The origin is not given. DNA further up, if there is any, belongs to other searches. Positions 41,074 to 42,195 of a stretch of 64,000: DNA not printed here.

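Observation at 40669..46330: Four tandem paralogs of an uncharacterised membrane-anchored domain, the last fused to a giant ankyrin array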

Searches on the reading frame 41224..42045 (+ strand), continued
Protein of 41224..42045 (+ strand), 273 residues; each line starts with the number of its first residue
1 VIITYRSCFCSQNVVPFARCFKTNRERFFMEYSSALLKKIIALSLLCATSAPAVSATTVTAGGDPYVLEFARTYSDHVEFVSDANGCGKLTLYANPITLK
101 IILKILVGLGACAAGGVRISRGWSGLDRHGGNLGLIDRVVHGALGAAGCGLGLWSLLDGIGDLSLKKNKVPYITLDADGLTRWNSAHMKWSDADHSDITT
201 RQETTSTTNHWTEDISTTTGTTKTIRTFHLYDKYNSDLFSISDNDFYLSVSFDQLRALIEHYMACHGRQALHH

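Call 50: search_solved_structures(query=A6, max_evalue=10, show_alignments=2)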
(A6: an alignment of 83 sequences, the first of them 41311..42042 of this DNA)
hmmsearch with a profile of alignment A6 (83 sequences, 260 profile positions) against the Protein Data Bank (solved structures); distinct sequences matched with E-value up to 10: 26.
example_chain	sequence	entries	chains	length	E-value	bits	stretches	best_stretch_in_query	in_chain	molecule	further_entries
8fg6_B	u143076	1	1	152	0.022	17.1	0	40-91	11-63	C104.1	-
7qhm_J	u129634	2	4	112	0.1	15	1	81-134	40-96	Hypothetical membrane protein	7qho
2pna_A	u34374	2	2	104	0.11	14.9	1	162-224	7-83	PHOSPHATIDYLINOSITOL 3-KINASE P85-ALPHA SUBUNIT N-TERMINAL SH2 DOMAIN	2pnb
6ftg_3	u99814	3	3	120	0.19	14.1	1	72-133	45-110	Oligosaccharyltransferase complex subunit OSTC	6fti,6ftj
6s7o_H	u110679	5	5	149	0.24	13.7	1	72-133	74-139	Oligosaccharyltransferase complex subunit OSTC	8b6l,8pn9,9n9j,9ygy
5gji_A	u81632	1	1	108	0.27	13.6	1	162-224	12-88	Phosphatidylinositol 3-kinase regulatory subunit alpha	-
2iug_A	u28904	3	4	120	0.34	13.2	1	162-225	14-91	PHOSPHATIDYLINOSITOL 3-KINASE REGULATORY ALPHA SUBUNIT | Phosphatidylinositol 3-kinase regulatory subunit alpha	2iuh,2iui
7rns_A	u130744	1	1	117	0.34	13.2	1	162-224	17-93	Isoform 2 of Phosphatidylinositol 3-kinase regulatory subunit alpha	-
7rnu_A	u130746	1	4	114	0.68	12.3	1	162-224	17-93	Phosphatidylinositol 3-kinase regulatory subunit beta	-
1fu5_A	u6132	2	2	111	1.1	11.6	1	162-224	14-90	PHOSPHATIDYLINOSITOL 3-KINASE REGULATORY ALPHA SUBUNIT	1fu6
5xgh_B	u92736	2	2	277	1.7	11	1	162-225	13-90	Phosphatidylinositol 3-kinase regulatory subunit alpha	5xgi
5xgj_B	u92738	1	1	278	1.7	10.9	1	162-225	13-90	Phosphatidylinositol 3-kinase regulatory subunit alpha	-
2rd0_B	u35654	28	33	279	1.7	10.9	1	162-225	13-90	Phosphatidylinositol 3-kinase regulatory subunit alpha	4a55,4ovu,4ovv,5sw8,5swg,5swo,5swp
7pg5_B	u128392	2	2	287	2.1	10.7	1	162-225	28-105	Phosphatidylinositol 3-kinase regulatory subunit alpha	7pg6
8am0_B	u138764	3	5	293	2.1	10.7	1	162-225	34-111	Isoform 3 of Phosphatidylinositol 3-kinase regulatory subunit alpha | Phosphatidylinositol 3-kinase regulatory subunit alpha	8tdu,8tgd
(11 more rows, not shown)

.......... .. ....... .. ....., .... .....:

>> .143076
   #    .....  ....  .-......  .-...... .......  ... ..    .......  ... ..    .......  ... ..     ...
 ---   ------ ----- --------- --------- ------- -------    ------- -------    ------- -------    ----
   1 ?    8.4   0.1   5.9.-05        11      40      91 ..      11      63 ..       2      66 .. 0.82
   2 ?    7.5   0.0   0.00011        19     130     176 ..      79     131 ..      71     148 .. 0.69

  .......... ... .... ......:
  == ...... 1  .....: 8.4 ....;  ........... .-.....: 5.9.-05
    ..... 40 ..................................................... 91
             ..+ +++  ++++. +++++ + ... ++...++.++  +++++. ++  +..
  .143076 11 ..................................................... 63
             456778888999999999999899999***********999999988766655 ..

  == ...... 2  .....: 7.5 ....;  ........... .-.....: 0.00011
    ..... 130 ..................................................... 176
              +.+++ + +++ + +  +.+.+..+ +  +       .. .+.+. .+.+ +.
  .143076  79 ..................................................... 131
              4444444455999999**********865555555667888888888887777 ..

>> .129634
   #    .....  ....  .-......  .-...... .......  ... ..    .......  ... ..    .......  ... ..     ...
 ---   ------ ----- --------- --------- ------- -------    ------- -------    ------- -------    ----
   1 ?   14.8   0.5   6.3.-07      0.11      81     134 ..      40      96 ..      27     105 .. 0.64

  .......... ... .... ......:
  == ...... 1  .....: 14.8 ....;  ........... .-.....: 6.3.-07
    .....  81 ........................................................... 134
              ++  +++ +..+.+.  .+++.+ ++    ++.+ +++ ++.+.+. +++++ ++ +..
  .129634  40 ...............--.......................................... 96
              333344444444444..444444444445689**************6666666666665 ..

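Call 51: search_protein_families(library=pfam, alignment_id=A6, max_evalue=1)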
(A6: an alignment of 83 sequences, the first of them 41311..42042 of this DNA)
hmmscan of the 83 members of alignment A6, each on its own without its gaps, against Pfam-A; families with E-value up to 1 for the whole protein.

A. member 1, window:41311-42042:+ (244 aa): 0 families

B. families by the number of members that match (of 83 scanned): 80 families (the first 25 are shown)
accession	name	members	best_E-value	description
PF07690.21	MFS_1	2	0.00039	Major Facilitator Superfamily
PF03605.20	DcuA_DcuB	2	0.016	Anaerobic c4-dicarboxylate membrane transporter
PF09716.15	ETRAMP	2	0.017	Malarial early transcribed membrane protein (ETRAMP)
PF13273.12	DUF4064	2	0.036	Protein of unknown function (DUF4064)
PF11022.13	ATP19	2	0.039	ATP synthase subunit K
PF03137.26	OATP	1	0.0013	Organic Anion Transporter Polypeptide (OATP) family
PF24007.1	DUF7321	1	0.0015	Domain of unknown function (DUF7321)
PF10110.14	GPDPase_memb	1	0.0017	Membrane domain of glycerophosphoryl diester phosphodiesterase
PF22162.2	PFIN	1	0.0027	Plasmid Fertility inhibition factor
PF12969.12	DUF3857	1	0.0079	Domain of Unknown Function with PDB structure (DUF3857)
PF16578.11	IL17R_fnIII_D2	1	0.0093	Interleukin 17 receptor D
PF16983.11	MFS_MOT1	1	0.012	Molybdate transporter of MFS superfamily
PF06691.16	DUF1189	1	0.014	Protein of unknown function (DUF1189)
PF07099.16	DUF1361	1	0.014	Protein of unknown function (DUF1361)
PF04657.19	DMT_YdcZ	1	0.017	Putative inner membrane exporter, YdcZ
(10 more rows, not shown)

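Call 58: find_related_loci(query=A2, collection=genome_contigs, flank=6000)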
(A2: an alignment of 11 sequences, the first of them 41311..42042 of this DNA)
Query A2 (244 aa) in genome_contigs; peptide patterns used: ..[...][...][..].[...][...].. (x = any residue, [..] = any of these).
7 stretches matched a pattern, but none encodes a relative of the query by tblastn (E <= 1e-3).

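Call 68: find_encoding_contigs(protein=P0013, flank=10000, max_places=2)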
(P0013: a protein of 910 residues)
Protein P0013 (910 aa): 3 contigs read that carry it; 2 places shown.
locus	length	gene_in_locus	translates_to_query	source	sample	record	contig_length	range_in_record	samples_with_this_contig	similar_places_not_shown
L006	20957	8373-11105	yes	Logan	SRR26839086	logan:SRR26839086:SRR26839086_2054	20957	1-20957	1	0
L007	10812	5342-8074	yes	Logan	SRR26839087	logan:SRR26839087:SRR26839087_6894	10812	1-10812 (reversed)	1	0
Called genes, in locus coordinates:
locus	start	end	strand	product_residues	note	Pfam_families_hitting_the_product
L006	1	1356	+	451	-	?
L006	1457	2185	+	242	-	-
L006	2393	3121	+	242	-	-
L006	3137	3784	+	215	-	-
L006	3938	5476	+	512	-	PF13191:AAA_16 (faint), PF05673:DUF815 (faint), PF05496:RuvB_N, PF00004:AAA, PF13401:AAA_22 (faint)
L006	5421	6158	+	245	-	-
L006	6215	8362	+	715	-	PF12796:Ank_2, PF12796:Ank_2, PF12796:Ank_2, PF13637:Ank_4, PF13857:Ank_5, PF12796:Ank_2, PF12796:Ank_2, PF13637:Ank_4, +12 more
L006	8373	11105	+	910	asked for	PF12796:Ank_2, PF12796:Ank_2, PF12796:Ank_2, PF13857:Ank_5, PF12796:Ank_2, PF13637:Ank_4, PF00023:Ank, PF12796:Ank_2, +21 more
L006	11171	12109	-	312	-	-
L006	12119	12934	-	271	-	-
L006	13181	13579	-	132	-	PF24172:CdiI_ImmP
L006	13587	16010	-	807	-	-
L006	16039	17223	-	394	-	PF13576:Pentapeptide_3 (faint), PF00805:Pentapeptide, PF13599:Pentapeptide_4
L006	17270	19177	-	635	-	PF13576:Pentapeptide_3 (faint), PF00805:Pentapeptide, PF13599:Pentapeptide_4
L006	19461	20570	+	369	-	-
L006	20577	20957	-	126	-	?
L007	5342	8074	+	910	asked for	PF12796:Ank_2, PF12796:Ank_2, PF12796:Ank_2, PF13857:Ank_5, PF12796:Ank_2, PF13637:Ank_4, PF00023:Ank, PF12796:Ank_2, +21 more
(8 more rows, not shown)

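Call 69: find_encoding_contigs(protein=P0012, flank=10000, max_places=2)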
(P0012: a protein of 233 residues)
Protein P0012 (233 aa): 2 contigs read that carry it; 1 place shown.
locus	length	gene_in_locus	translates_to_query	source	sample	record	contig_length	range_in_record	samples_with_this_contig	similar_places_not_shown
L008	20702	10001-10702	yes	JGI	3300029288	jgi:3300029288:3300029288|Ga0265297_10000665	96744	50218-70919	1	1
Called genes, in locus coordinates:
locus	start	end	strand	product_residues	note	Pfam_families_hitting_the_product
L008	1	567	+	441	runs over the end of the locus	PF00009:GTP_EFTU (weak), PF01926:MMR_HSR1, PF02421:FeoB_N, PF04548:AIG1, PF01926:MMR_HSR1, PF02421:FeoB_N, PF00009:GTP_EFTU (weak), PF14714:KH_dom-like, +6 more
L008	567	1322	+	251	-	PF00005:ABC_tran, PF13304:AAA_21 (faint)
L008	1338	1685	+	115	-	PF02482:Ribosomal_S30AE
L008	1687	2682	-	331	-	-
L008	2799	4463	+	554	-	PF01663:Phosphodiest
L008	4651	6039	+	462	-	PF01554:MatE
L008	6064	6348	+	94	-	PF02686:GatC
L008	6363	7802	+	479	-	PF01425:Amidase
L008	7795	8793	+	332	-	PF01207:Dus, PF00977:His_biosynth (weak)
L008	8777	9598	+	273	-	PF04085:MreC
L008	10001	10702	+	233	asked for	-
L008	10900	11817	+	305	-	-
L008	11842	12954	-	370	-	PF27233:MJ0711_N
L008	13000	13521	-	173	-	PF00702:Hydrolase (faint), PF08645:PNK3P, PF13419:HAD_2 (faint), PF13242:Hydrolase_like (weak)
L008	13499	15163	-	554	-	PF03717:PBP_dimer, PF21922:PBP_dimer_2 (weak), PF00905:Transpeptidase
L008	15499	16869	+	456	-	-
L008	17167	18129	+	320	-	-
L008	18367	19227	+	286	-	-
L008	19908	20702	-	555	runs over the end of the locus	PF00595:PDZ, PF13180:PDZ_2, PF17820:PDZ_6, PF03572:Peptidase_S41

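Call 71: search_protein_families(library=ncbifam, alignment_id=A6, max_evalue=1)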
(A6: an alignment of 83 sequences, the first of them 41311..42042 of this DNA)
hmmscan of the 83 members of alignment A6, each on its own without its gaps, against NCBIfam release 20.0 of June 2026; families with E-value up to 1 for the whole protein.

A. member 1, window:41311-42042:+ (244 aa): 0 families

B. families by the number of members that match (of 83 scanned): 58 families (the first 25 are shown)
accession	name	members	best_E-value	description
NF041635.1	STM3941_fam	32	1.2e-09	STM3941 family protein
TIGR01495.1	ETRAMP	1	5.6e-05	ETRAMP family protein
NF007436.0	PRK09982.1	1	0.0016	universal stress protein UspD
NF040965.1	MamP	1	0.0026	magnetosome magnetite formation protein MamP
NF008124.0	PRK10872.1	1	0.0028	GTP diphosphokinase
NF007653.0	PRK10323.1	1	0.003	cysteine/O-acetylserine transporter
NF009314.0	PRK12674.1-2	1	0.0037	Na+/H+ antiporter subunit G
TIGR02761.1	TraE_TIGR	1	0.008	type IV conjugative transfer system protein TraE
NF002796.0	PRK02935.1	1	0.009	hypothetical protein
NF033554.9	floc_PepA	1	0.01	flocculation-associated PEP-CTERM protein PepA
NF009232.0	PRK12582.1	1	0.013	acyl-CoA synthetase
NF002317.0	PRK01250.1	1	0.015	inorganic diphosphatase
TIGR00753.1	undec_PP_bacA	1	0.017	undecaprenyl-diphosphatase UppP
NF006927.0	PRK09412.1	1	0.021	anaerobic C4-dicarboxylate transporter family protein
NF006349.0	PRK08575.1-2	1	0.022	5-methyltetrahydropteroyltriglutamate--homocysteine methyltransferase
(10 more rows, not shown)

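Call 73: search_protein_families(library=ncbifam, proteins=[P0012, P0016, P0025, P0032, P0033, P0036, P0038, P0042, P0045, P0050], max_evalue=1)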
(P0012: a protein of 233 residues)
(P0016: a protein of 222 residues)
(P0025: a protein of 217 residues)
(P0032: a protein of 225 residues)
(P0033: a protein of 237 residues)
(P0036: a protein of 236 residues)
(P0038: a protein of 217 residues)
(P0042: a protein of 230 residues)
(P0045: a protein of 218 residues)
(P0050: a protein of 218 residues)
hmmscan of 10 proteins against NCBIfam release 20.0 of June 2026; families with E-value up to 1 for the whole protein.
P0012 (233 aa): 1 family
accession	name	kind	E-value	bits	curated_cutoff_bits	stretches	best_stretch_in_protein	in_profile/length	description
NF000777.0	PRK00052.3-2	equivalog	0.078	12.5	558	0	85-134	139-186/310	prolipoprotein diacylglyceryl transferase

P0016 (222 aa): 2 families
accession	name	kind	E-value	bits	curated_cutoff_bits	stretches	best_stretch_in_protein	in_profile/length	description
NF033554.9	floc_PepA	equivalog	0.01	15.7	80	1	53-183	115-226/261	flocculation-associated PEP-CTERM protein PepA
NF041635.1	STM3941_fam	subfamily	0.056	13.4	40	1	68-148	2-77/157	STM3941 family protein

P0025 (217 aa): 0 families

P0032 (225 aa): 1 family
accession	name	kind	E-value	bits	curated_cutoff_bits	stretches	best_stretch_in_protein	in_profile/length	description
NF041635.1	STM3941_fam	subfamily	0.00092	19.1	40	1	62-152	2-88/157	STM3941 family protein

P0033 (237 aa): 2 families
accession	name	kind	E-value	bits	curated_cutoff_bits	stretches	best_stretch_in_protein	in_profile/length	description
NF041635.1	STM3941_fam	subfamily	1.1e-06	28.6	40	1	79-165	10-94/157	STM3941 family protein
NF004492.0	PRK05834.1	equivalog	0.07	12.6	139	1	142-181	121-159/197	hypothetical protein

P0036 (236 aa): 2 families
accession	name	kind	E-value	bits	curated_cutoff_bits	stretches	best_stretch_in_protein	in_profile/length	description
TIGR01495.1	ETRAMP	paralog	5.6e-05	23.1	32.75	1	1-76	1-73/85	ETRAMP family protein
NF041635.1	STM3941_fam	subfamily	0.14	12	40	1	101-151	29-77/157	STM3941 family protein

P0038 (217 aa): 1 family
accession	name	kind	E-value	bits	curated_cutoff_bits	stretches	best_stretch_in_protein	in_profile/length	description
NF041635.1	STM3941_fam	subfamily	1.2e-09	38.3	40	1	63-160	2-100/157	STM3941 family protein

P0042 (230 aa): 1 family
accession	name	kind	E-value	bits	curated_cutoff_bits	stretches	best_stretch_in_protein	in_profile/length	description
NF041635.1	STM3941_fam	subfamily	0.0034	17.3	40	1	73-167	4-89/157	STM3941 family protein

P0045 (218 aa): 1 family
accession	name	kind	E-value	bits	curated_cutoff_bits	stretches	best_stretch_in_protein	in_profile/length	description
NF041635.1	STM3941_fam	subfamily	2.1e-07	31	40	1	71-164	8-96/157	STM3941 family protein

P0050 (218 aa): 1 family
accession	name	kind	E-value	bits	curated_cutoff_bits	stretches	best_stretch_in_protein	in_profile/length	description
NF038371.1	phegan_RiPP_fam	subfamily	0.5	10.2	28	1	135-152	4-21/37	pheganomycin family RiPP precursor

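Call 81: list_cluster_members(proteins=[P0009, P0014, P0019, P0023, P0033, P0038, P0045, P0066, P0083, P0100])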
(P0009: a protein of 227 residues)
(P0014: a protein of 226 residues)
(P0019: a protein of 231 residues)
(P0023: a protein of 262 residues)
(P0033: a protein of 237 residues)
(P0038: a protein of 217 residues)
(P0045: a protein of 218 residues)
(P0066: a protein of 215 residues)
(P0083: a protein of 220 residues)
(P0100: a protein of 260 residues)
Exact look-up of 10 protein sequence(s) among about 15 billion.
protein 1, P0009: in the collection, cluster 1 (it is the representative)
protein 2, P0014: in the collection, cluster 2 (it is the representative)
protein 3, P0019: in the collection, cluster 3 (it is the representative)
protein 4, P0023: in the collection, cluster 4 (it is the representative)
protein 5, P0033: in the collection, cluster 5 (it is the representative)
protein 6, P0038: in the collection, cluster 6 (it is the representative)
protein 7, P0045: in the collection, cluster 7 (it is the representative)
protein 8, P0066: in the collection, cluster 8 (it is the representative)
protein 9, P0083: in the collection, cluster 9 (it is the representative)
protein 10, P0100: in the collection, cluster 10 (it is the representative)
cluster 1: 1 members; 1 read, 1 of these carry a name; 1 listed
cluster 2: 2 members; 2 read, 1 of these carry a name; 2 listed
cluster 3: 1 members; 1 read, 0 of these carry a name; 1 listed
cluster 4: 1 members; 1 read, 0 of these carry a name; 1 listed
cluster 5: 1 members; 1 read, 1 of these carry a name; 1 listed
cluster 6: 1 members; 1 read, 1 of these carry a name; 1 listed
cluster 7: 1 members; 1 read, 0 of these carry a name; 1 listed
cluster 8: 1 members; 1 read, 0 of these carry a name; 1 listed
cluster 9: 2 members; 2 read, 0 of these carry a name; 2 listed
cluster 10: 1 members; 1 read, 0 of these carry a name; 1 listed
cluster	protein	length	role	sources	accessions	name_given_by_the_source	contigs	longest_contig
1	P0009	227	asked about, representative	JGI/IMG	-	hypothetical protein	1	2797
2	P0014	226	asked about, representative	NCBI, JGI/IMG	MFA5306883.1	MAG: hypothetical protein WC365_05525 [Candidatus Babeliales bacterium] | hypothetical protein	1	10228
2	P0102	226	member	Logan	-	-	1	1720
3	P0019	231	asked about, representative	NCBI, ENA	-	-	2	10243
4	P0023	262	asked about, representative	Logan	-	-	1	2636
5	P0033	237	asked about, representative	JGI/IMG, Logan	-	hypothetical protein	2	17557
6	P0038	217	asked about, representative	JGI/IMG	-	hypothetical protein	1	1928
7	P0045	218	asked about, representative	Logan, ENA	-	-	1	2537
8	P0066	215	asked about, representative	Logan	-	-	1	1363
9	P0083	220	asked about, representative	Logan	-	-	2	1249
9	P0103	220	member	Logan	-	-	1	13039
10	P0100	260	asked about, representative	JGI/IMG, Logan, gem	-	-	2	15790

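Call 82: find_encoding_contigs(protein=P0033, flank=8000, max_places=1)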
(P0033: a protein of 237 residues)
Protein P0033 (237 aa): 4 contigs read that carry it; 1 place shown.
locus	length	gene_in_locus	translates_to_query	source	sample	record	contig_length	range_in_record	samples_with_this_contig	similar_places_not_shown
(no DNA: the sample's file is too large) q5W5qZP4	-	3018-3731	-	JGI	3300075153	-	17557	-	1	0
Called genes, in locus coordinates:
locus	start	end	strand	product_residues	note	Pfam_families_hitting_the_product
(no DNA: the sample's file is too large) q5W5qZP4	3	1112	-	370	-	?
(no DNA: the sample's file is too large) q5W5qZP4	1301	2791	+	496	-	-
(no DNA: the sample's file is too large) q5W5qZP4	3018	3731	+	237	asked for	-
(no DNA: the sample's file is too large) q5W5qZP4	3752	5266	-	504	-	-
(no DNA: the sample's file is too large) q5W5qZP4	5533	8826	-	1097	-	PF01735:PLA2_B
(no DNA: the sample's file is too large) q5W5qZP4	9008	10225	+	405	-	PF00364:Biotin_lipoyl (faint), PF25917:BSH_RND (weak), PF25997:BSH_YhbJ (faint), PF25954:Beta-barrel_RND_2 (faint), PF25990:Beta-barrel_YknX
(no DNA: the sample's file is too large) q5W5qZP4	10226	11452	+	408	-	PF12704:MacB_PCD, PF02687:FtsX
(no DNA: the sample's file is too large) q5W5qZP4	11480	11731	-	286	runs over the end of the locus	-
